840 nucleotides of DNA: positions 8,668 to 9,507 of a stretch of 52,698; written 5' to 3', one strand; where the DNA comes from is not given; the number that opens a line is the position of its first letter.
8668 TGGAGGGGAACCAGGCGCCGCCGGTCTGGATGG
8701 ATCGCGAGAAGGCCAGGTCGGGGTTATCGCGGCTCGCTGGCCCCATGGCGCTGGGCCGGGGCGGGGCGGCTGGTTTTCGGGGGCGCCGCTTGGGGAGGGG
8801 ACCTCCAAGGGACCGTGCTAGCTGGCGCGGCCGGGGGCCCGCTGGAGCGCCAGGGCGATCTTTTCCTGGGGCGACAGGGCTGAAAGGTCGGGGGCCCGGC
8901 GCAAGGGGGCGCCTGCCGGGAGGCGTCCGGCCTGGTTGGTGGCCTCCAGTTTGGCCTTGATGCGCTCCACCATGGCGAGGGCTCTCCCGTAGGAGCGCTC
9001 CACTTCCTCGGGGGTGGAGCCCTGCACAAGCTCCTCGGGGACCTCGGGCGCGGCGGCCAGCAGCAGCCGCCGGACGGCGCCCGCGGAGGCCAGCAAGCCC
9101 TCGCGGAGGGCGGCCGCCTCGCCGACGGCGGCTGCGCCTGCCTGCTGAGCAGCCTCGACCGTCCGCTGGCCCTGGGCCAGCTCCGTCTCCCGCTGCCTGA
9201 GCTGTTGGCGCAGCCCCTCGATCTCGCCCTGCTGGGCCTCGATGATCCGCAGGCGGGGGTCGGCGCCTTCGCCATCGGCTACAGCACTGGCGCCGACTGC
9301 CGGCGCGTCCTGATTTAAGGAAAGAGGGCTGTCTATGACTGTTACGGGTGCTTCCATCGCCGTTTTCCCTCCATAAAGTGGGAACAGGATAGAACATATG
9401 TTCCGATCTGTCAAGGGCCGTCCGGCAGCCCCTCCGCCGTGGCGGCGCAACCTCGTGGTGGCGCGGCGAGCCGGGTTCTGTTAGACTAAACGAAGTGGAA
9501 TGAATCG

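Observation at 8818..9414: Perfect Cheo-type LexA box inside the spacer of a near-consensus promoter driving an uncharacterised coiled-coil protein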

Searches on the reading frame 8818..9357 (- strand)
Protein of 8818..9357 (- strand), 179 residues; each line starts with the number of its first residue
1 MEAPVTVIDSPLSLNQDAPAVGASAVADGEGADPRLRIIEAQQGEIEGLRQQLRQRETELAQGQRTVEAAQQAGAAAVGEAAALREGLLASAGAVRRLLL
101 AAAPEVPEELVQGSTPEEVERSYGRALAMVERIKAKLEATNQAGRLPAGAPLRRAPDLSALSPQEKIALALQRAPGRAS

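Call 5: search_protein_families(library=pfam, proteins=[window:8818-9357:-], max_evalue=10)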
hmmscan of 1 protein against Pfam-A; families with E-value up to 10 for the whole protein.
window:8818-9357:- (179 aa): 1 family
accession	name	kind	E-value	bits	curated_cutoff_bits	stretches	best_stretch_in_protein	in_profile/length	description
PF16515.11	HIP1_clath_bdg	-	0.00053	20.8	28.8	1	39-84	47-92/99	Clathrin-binding domain of Huntingtin-interacting protein 1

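Call 6: search_protein_families(library=phrogs, proteins=[window:8818-9357:-], max_evalue=10)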
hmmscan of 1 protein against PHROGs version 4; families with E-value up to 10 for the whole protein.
window:8818-9357:- (179 aa): 5 families
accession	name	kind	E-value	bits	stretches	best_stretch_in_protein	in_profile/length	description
phrog_16886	-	unknown function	0.0071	18.2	1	71-138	8-71/107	-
phrog_2592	-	head and packaging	0.029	15.1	1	60-140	74-155/209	head scaffolding protein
phrog_16044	-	unknown function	0.18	12.3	1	22-84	121-182/283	-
phrog_10951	-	unknown function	1.3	10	1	49-111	43-106/156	-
phrog_33289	-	unknown function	9.6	7.8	1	40-103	2-64/84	-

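Call 10: find_homologous_proteins(query=window:8818-9357:-, max_evalue=0.001)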
Query window:8818-9357:- (179 aa): 47 proteins with E <= 0.001 among 3540 candidates.
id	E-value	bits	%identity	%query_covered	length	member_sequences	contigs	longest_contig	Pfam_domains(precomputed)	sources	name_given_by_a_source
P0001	4.5e-80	285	85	100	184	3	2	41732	-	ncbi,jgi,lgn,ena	-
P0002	9.0e-69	249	78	100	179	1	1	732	-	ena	-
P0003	7.8e-68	246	78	100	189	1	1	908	-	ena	-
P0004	7.4e-47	178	62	99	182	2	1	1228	-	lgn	-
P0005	2.2e-23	101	58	65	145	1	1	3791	-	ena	-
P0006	2.1e-20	92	45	84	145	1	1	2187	-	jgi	jgi:chromosome segregation ATPase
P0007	1.2e-19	89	51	73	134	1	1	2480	-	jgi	jgi:outer membrane protein TolC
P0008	1.2e-19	89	50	73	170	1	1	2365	-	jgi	-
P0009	1.5e-19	89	59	55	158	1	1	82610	-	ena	-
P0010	4.2e-19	87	46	82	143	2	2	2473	-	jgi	jgi:uncharacterized coiled-coil protein SlyX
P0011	6.2e-19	87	43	96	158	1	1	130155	-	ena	-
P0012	6.9e-19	87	51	75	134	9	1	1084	-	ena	-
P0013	1.6e-18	85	47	83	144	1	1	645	-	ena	-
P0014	1.9e-18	85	45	80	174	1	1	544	-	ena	-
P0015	2.1e-18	85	46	83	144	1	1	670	-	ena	-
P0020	3.8e-15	75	41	70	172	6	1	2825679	-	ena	-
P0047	2.4e-9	56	51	47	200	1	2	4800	-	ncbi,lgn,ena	-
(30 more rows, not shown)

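Call 12: find_encoding_contigs(protein=P0001, flank=10000, max_places=4)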
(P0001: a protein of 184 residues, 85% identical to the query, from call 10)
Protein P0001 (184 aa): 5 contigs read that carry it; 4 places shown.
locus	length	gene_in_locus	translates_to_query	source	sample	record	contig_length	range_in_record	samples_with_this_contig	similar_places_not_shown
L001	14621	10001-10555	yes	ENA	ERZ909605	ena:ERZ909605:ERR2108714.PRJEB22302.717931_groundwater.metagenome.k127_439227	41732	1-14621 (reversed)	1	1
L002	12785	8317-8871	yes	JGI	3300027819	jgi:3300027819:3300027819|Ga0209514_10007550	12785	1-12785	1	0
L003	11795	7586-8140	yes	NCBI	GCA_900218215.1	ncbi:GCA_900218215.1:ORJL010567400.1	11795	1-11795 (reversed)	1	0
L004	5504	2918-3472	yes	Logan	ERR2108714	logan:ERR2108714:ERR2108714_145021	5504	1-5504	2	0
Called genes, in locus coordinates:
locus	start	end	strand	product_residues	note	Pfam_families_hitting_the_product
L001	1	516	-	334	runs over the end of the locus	PF03446:NAD_binding_2 (weak), PF03807:F420_oxidored (weak), PF02153:PDH_N, PF20463:PDH_C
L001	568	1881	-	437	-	PF03447:NAD_binding_3, PF00742:Homoserine_dh, PF01842:ACT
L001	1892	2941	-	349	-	PF13624:SurA_N_3 (faint), PF13623:SurA_N_2 (weak), PF13616:Rotamase_3, PF00639:Rotamase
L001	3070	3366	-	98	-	PF01084:Ribosomal_S18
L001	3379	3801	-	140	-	PF00436:SSB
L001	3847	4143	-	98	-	PF01250:Ribosomal_S6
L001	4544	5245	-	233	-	-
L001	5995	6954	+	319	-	PF01180:DHO_dh, PF01207:Dus (weak), PF00977:His_biosynth (faint)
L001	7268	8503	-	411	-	PF00270:DEAD, PF00271:Helicase_C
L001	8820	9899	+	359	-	PF05448:AXE1 (faint), PF02129:Peptidase_S15, PF12146:Hydrolase_4 (weak), PF00561:Abhydrolase_1 (faint), PF00326:Peptidase_S9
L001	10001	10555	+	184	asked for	-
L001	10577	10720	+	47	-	-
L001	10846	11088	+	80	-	-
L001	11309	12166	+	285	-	-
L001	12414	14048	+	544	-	PF06418:CTP_synth_N, PF00117:GATase, PF07722:Peptidase_C26 (weak)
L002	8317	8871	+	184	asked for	-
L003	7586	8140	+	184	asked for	-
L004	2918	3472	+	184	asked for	-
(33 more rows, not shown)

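Call 18: find_encoding_contigs(protein=P0020, flank=8000, max_places=3)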
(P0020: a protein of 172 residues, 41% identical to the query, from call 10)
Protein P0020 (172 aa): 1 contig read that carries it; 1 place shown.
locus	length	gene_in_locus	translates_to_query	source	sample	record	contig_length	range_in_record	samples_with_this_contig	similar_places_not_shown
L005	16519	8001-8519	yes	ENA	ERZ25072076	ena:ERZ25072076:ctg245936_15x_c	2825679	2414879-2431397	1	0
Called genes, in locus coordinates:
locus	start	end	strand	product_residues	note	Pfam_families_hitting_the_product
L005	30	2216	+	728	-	PF13328:HD_4, PF01966:HD, PF04607:RelA_SpoT, PF02824:TGS, PF19296:RelA_AH, PF28438:RelA_RIS, PF13291:ACT_4, PF01842:ACT (weak)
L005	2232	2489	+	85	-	PF01649:Ribosomal_S20p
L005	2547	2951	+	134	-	-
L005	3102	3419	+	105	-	-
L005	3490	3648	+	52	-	-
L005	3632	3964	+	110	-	-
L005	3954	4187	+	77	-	-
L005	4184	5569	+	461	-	-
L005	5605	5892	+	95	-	PF13384:HTH_23 (weak)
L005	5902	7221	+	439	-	PF05133:SPP1_portal, PF16510:P22_portal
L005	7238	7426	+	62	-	-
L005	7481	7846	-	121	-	PF10711:DUF2513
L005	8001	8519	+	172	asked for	-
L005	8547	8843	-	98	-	PF08734:GYD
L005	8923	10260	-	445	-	PF07690:MFS_1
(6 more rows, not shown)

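Call 19: find_encoding_contigs(protein=P0011, flank=8000, max_places=3)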
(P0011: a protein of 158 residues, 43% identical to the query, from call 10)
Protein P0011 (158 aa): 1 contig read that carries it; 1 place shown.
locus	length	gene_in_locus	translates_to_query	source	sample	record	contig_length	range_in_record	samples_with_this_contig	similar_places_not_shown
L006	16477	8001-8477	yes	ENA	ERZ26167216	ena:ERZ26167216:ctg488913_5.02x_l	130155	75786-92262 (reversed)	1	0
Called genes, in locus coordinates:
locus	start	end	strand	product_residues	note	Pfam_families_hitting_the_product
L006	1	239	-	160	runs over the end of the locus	-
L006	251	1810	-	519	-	PF03918:CcmH (weak)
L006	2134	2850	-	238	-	PF00989:PAS (weak), PF13188:PAS_8 (weak), PF08448:PAS_4 (weak), PF13426:PAS_9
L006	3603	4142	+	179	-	-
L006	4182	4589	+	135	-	PF04545:Sigma70_r4 (weak)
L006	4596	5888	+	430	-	PF05133:SPP1_portal, PF16510:P22_portal (weak)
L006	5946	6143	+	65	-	-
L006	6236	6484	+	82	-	-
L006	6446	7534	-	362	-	PF01381:HTH_3 (weak)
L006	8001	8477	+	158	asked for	-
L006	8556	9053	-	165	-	PF21982:RecX_HTH1, PF02631:RecX_HTH2, PF21981:RecX_HTH3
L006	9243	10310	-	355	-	PF00154:RecA_N, PF08423:Rad51, PF06745:ATPase (faint), PF21096:RecA_C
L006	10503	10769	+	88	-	PF02583:Trns_repr_metal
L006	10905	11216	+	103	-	-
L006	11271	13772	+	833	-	PF00403:HMA, PF00122:E1-E2_ATPase, PF00702:Hydrolase, PF12710:HAD (weak), PF08282:Hydrolase_3 (faint)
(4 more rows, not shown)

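Call 20: find_encoding_contigs(protein=P0047, flank=8000, max_places=3)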
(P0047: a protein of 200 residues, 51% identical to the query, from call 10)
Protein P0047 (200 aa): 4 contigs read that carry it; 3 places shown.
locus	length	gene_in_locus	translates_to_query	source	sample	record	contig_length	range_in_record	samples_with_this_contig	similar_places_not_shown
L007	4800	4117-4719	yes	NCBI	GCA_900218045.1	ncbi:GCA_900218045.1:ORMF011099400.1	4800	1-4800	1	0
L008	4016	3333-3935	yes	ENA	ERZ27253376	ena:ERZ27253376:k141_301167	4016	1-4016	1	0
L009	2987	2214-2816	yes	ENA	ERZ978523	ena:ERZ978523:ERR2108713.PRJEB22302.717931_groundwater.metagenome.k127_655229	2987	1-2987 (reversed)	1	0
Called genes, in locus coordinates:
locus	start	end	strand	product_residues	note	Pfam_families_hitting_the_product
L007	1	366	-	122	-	?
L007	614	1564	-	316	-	PF00574:CLP_protease (faint), PF01972:SDH_protease (weak), PF25145:NfeD1b_N, PF01343:Peptidase_S49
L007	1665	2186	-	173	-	-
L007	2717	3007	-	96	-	-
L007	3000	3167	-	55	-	-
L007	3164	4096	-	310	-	-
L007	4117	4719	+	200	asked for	-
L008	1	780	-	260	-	?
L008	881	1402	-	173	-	-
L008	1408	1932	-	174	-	PF06559:DCD_N, PF22769:DCD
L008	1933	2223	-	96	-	-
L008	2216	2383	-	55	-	-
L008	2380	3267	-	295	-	-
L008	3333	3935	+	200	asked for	-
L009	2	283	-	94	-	?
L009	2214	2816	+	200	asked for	-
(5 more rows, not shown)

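Call 25: find_related_loci(query=A1, collection=genome_contigs, flank=10000)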
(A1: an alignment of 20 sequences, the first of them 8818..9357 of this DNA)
Query A1 (179 aa) in genome_contigs; peptide patterns used: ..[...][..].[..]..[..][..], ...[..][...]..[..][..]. (x = any residue, [..] = any of these).
185 stretches matched a pattern; 75 encode a relative of the query (tblastn E <= 1e-3); 75 distinct loci.
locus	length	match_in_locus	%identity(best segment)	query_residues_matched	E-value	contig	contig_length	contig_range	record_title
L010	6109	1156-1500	48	44-171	1e-26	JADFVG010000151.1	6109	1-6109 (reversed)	MAG: Chloroflexota bacterium isolate C2.bin.45 k83_1738720, whole genome shotgun sequence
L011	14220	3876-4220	48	44-171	2e-26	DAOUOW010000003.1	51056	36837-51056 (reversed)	MAG TPA_asm: Chloroflexota bacterium isolate CSMAG_84 CSMAG_84_k119_388820_length_51056_cov_26.9893, whole genome shotgu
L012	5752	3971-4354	45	46-173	4e-23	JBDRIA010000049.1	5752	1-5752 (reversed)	MAG: Chloroflexota bacterium isolate MEGAHIT-group-1.557 k141_4993228, whole genome shotgun sequence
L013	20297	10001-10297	53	80-177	3e-22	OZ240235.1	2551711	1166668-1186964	MAG: Dehalococcoidia bacterium isolate ed65c047-e145-42da-9344-7ae81f1092be genome assembly, chromosome: 1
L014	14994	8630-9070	39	19-171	5e-22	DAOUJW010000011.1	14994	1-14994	MAG TPA_asm: Dehalococcoidia bacterium isolate S34_281 k113_657848, whole genome shotgun sequence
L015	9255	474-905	44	25-171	6e-22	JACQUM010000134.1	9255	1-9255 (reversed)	MAG: Chloroflexi bacterium isolate NC_groundwater_1437_Ag_S-0.65um_65_24 S_p65_S5_coassembly_k141_4127206, whole genome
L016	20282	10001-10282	55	80-173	4e-21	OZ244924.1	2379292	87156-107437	MAG: Dehalococcoidia bacterium isolate e5f2f67f-80f5-4dea-8d85-3d806a77b3c6 genome assembly, chromosome: 1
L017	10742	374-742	46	49-171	2e-20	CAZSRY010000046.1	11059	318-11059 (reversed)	MAG TPA_asm: uncultured Dehalococcoidia bacterium isolate binchicken_co89_500 genome assembly, contig: NODE_11850_length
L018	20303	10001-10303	49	71-171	4e-20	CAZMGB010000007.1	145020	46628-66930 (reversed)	MAG TPA_asm: uncultured Dehalococcoidia bacterium isolate SRP323688_co1_256 genome assembly, contig: NODE_213_length_145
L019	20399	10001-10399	40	24-177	3e-20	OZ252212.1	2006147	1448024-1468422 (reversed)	MAG: Dehalococcoidia bacterium isolate 2c0ee643-f4a4-4bf7-88cd-b43e800f7193 genome assembly, chromosome: 1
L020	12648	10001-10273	56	89-177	1e-19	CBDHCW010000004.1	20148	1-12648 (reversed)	MAG: Dehalococcoidia bacterium isolate f317910e-ed28-456f-a3ed-2e11039cb329 genome assembly, contig: contig_4, whole gen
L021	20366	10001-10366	48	59-171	6e-19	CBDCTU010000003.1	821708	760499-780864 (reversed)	MAG: Dehalococcoidia bacterium isolate 3d670e24-0b6f-4f35-9e2a-ae370501de79 genome assembly, contig: contig_3, whole gen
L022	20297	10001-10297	48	80-177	1e-18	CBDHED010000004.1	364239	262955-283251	MAG: Dehalococcoidia bacterium isolate a564f895-d268-4ede-b5bb-8ec45e4dc2fc genome assembly, contig: contig_4, whole gen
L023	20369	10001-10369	46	59-172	1e-18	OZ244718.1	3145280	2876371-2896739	MAG: Dehalococcoidia bacterium isolate 64a180b2-7017-4824-b5be-e5f766f304e8 genome assembly, chromosome: 1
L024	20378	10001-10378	40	46-171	1e-18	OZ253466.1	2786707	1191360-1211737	MAG: Dehalococcoidia bacterium isolate 7f7fcc17-106b-4c1d-a8d7-7cf201ad70ef genome assembly, chromosome: 1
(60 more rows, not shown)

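Call 58: search_solved_structures(query=A2, max_evalue=10, show_alignments=2)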
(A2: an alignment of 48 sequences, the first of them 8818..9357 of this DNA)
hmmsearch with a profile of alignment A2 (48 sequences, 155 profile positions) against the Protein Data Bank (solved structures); distinct sequences matched with E-value up to 10: 51.
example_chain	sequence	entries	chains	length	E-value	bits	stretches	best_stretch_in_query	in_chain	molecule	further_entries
9rld_L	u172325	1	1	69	0.02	18.3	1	24-79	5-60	Major outer membrane lipoprotein Lpp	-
3qh9_A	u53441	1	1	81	0.056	16.9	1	10-70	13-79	Liprin-beta-2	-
9rlc_L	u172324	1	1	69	0.065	16.6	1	25-79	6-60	Major outer membrane lipoprotein Lpp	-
1eq7_A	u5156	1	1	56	0.083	16.3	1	24-76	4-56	OUTER MEMBRANE LIPOPROTEIN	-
1kfm_A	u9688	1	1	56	0.12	15.8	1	24-76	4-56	MAJOR OUTER MEMBRANE LIPOPROTEIN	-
8og1_A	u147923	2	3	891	0.14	15.6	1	17-85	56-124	Exostosin-like 3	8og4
7au2_A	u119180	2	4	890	0.14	15.5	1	17-85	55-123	Exostosin-like 3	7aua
1v9d_A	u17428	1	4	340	0.21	15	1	12-80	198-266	Diaphanous protein homolog 1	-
2d3e_A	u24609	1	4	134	0.22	14.9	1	10-73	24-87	General control protein GCN4 and Tropomyosin 1 alpha chain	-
9b3d_G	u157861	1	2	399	0.24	14.8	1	12-80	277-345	Protein diaphanous homolog 1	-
9b27_G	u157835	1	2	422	0.25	14.7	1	12-80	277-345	Protein diaphanous homolog 1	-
3obv_E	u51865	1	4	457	0.28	14.6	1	12-80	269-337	Protein diaphanous homolog 1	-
3o4x_E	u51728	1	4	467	0.29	14.5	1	12-80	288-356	Protein diaphanous homolog 1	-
4jzl_A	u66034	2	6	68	0.37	14.2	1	27-78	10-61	B-cell receptor-associated protein 31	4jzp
8xwx_E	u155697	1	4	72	0.46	13.9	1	28-79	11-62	B-cell receptor-associated protein 31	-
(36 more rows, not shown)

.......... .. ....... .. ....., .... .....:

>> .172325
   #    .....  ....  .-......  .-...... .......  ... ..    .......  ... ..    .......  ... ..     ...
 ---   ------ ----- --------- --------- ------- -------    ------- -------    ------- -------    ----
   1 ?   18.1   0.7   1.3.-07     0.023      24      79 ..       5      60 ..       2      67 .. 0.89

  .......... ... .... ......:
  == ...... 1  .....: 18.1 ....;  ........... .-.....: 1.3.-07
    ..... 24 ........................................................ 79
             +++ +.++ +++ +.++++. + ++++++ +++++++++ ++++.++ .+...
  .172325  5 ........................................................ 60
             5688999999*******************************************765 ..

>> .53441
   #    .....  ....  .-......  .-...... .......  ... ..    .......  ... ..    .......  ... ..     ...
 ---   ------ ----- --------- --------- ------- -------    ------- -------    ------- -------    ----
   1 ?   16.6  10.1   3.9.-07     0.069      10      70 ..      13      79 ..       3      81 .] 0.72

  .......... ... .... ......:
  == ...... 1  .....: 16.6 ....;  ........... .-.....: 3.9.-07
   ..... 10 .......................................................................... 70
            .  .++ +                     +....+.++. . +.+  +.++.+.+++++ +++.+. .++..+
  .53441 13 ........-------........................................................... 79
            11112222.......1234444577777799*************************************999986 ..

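Call 59: find_encoding_contigs(protein=P0004, flank=2000, max_places=2)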
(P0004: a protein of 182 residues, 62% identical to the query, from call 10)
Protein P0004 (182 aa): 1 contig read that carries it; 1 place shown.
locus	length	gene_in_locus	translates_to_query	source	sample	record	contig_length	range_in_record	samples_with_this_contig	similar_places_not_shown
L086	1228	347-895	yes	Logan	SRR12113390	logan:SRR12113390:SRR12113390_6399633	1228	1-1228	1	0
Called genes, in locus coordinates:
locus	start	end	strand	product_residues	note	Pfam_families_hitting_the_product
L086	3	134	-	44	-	?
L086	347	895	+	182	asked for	-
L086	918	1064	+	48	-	-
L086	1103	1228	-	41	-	?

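Call 60: find_encoding_contigs(protein=P0003, flank=2000, max_places=2)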
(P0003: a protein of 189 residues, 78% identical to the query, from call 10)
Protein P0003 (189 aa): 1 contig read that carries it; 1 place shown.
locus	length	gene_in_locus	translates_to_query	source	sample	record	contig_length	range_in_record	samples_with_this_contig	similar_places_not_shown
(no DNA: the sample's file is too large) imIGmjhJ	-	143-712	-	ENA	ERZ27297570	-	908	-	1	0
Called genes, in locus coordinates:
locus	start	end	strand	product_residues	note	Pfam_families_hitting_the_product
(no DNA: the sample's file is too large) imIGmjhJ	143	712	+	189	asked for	-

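Call 61: find_encoding_contigs(protein=P0002, flank=2000, max_places=2)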
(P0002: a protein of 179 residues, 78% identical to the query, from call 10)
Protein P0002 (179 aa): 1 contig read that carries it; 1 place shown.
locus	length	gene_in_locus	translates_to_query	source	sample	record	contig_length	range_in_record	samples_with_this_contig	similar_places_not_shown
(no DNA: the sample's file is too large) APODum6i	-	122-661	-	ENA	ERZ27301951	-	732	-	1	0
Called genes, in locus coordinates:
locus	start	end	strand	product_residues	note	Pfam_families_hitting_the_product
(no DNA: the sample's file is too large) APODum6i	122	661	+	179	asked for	-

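Call 65: find_related_loci(query=A2, collection=viral_contigs, flank=10000)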
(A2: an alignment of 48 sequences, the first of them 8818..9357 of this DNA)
Query A2 (179 aa) in viral_contigs; peptide patterns used: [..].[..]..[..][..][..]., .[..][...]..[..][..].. (x = any residue, [..] = any of these).
157 stretches matched a pattern; 112 encode a relative of the query (tblastn E <= 1e-3); the best 80 are kept; 80 distinct loci.
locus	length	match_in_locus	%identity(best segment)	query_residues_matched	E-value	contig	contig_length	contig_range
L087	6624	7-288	54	80-173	3e-24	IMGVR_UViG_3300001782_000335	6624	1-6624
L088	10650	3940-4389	37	9-171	3e-20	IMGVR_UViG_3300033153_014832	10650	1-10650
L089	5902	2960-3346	35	28-171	6e-20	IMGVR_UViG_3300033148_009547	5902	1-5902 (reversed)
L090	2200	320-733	36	30-171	5e-20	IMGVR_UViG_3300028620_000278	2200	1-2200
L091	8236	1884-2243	37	52-171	9e-20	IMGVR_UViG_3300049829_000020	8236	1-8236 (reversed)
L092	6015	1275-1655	37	45-171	9e-20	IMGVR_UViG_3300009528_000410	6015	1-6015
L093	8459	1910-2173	43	84-171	3e-19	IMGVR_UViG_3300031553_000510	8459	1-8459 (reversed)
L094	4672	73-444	38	45-171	3e-19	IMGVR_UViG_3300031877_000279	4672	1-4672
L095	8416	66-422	37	53-171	2e-19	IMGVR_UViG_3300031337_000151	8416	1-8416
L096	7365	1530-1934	35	22-171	3e-19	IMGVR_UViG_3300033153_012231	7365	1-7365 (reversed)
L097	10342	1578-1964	39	40-171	6e-19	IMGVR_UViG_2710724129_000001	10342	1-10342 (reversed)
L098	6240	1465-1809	36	40-171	7e-19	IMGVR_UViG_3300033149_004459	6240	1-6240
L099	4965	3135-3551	36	40-171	6e-19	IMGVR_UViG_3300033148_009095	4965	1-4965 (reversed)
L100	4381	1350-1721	37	45-171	8e-19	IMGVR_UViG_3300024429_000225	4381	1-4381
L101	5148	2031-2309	44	79-171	9e-19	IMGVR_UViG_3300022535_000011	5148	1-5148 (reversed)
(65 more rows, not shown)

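Call 66: predict_structure(alignment_id=A2)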
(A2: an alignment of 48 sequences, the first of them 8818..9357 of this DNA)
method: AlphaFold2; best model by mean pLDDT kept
length: 179 residues; sequences in the alignment: 48
mean_pLDDT: 80.1   pTM: 0.46
mean pLDDT of the five models: 80.1, 80.0, 78.2, 77.9, 77.4
residues with pLDDT >= 90: 98; 70-90: 27; 50-70: 23; < 50: 31
segments of 3 or more residues with pLDDT < 50: 1-4, 6-29, 177-179
pLDDT, mean of each block of 10 residues (from residue 1): 44 41 43 80 94 96 98 98 97 96 92 95 96 92 66 66 84 60
secondary structure, 60 per line:
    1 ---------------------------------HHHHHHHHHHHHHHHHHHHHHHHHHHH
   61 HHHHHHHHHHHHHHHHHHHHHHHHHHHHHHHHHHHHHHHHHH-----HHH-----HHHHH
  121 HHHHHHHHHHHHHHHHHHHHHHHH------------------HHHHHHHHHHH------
elements in order: H34-102 H116-144 H163-173
